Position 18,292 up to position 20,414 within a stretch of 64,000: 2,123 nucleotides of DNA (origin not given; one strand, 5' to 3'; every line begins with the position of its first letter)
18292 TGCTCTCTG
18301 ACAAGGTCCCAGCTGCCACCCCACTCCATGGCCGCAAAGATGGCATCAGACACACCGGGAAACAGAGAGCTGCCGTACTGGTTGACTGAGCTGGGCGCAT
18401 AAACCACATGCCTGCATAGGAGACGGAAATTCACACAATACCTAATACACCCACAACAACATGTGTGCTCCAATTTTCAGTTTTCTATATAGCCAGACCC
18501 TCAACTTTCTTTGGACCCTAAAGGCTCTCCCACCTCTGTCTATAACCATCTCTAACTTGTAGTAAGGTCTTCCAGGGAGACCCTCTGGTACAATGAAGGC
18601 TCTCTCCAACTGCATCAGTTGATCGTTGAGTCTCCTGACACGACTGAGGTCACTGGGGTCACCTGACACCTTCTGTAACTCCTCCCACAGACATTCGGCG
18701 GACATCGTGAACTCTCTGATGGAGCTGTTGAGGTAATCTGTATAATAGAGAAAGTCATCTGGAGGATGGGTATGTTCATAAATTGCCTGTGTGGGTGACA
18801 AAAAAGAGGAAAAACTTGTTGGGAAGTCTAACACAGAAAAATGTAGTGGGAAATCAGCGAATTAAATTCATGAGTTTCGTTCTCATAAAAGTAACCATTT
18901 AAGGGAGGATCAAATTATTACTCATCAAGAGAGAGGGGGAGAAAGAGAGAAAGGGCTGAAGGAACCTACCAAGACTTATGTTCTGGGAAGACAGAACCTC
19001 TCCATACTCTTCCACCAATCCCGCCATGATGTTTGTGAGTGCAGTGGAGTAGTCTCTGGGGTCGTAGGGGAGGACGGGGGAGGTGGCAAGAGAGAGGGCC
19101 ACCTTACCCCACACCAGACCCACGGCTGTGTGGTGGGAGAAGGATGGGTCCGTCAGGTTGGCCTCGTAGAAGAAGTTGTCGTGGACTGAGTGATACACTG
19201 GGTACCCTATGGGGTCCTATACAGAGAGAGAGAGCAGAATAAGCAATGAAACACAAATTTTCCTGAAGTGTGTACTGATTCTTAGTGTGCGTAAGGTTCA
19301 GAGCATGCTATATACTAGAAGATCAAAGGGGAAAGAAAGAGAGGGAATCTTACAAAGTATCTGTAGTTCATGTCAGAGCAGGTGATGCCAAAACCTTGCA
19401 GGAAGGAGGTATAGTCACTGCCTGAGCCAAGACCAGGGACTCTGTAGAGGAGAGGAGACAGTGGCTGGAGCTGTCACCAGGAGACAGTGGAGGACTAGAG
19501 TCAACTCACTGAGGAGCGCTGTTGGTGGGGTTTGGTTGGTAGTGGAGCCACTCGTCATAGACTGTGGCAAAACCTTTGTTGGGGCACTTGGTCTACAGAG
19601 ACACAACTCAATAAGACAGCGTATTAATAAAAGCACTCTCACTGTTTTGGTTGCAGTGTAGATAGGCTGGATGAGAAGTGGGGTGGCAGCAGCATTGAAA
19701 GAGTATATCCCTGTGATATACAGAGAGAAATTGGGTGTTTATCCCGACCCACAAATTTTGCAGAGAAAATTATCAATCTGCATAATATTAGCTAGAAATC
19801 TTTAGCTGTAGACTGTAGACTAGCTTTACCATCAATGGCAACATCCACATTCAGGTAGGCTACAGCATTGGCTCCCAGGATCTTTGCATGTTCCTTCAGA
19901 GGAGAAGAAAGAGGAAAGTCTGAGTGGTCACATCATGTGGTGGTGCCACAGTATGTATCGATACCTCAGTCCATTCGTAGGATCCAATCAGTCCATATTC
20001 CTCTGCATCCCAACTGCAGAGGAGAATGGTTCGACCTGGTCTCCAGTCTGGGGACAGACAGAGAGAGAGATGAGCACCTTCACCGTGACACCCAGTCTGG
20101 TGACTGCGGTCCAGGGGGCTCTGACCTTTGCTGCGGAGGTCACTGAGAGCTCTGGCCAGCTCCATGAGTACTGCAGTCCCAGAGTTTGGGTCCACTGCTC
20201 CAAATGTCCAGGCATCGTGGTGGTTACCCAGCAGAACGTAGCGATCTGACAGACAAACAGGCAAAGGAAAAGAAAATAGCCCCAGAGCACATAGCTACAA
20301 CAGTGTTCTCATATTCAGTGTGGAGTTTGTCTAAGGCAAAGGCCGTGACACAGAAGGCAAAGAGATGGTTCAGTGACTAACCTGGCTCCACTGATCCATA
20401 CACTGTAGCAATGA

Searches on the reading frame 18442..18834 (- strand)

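Call 15: search_protein_families(library=pfam, proteins=[window:18442-18834:-], max_evalue=0.01)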
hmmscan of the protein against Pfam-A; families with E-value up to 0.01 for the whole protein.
window:18442-18834:- (130 aa): 1 family
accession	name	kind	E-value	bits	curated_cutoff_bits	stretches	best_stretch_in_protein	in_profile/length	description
PF04253.20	TFR_dimer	-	2.9e-11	43.9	27.1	1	33-93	4-70/121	Transferrin receptor-like dimerisation domain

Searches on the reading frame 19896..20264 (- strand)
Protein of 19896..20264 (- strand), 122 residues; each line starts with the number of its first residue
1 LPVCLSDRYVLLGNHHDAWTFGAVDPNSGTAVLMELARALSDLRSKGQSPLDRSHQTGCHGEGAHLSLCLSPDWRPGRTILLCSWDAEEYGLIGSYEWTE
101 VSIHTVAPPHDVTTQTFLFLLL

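Call 15: search_protein_families(library=pfam, proteins=[window:19896-20264:-], max_evalue=0.01)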
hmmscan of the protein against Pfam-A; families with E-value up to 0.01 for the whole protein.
window:19896-20264:- (122 aa): 1 family
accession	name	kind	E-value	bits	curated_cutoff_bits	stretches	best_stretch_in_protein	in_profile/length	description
PF04389.22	Peptidase_M28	-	5.2e-10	39.8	21.3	1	7-100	12-78/193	Peptidase family M28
